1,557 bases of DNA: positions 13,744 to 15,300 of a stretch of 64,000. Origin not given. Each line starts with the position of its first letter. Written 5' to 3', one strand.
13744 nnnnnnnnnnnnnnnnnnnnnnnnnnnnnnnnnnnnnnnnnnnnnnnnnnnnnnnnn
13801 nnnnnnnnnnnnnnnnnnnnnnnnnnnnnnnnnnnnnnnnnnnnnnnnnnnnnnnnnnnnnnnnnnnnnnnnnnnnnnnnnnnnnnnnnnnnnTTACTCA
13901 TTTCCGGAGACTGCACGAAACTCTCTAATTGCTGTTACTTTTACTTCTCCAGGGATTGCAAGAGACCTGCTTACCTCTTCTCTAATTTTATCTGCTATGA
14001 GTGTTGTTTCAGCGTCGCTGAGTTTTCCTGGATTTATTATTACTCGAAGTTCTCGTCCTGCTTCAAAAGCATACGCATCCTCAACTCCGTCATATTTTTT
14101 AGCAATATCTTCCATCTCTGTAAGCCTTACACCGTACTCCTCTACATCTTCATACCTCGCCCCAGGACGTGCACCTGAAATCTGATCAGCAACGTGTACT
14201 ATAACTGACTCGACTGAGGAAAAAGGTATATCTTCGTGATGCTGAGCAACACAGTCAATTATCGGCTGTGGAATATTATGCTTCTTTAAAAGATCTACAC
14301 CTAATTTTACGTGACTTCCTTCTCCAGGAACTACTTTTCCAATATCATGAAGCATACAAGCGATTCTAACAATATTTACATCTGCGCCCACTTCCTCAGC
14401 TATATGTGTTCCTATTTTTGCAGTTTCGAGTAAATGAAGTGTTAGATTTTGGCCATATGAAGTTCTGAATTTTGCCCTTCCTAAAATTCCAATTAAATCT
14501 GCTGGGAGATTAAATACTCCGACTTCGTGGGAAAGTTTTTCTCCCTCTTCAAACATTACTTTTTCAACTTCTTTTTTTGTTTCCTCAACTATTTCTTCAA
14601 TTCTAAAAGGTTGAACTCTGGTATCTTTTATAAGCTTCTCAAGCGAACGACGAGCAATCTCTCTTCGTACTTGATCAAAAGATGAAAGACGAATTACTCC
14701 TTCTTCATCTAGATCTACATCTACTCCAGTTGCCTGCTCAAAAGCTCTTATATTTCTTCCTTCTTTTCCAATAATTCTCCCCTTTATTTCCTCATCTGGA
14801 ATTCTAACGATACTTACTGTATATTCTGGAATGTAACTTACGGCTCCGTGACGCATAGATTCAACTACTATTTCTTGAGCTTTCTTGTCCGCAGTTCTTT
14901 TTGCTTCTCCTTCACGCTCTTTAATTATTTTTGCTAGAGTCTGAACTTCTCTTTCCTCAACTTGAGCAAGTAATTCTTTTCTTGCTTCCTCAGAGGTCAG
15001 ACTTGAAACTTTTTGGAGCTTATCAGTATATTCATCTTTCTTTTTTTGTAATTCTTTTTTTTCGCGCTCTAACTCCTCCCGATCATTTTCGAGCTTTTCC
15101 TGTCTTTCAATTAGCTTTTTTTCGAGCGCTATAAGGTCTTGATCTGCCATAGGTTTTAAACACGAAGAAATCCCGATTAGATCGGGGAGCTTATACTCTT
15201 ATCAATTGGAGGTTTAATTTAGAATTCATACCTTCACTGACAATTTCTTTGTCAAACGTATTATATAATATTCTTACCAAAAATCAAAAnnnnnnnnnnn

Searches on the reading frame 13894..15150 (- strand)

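Call 59: search_protein_families(library=pfam, proteins=[window:13894-15150:-], max_evalue=0.001)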
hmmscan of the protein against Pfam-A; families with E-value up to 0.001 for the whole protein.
window:13894-15150:- (418 aa): 4 families
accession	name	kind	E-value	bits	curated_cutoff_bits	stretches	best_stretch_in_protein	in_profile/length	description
PF01966.28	HD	-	3.1e-17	63.3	22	1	239-325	4-114/116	HD domain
PF12072.13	RNase_Y_N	-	1.4e-15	57.7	32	1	9-103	104-198/201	RNase Y N-terminal region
PF00013.35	KH_1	-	7.6e-07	29.2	21.5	1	116-169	5-63/66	KH domain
PF08668.18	HDOD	-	2.2e-05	24.5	22.9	0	234-274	93-134/196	HDOD domain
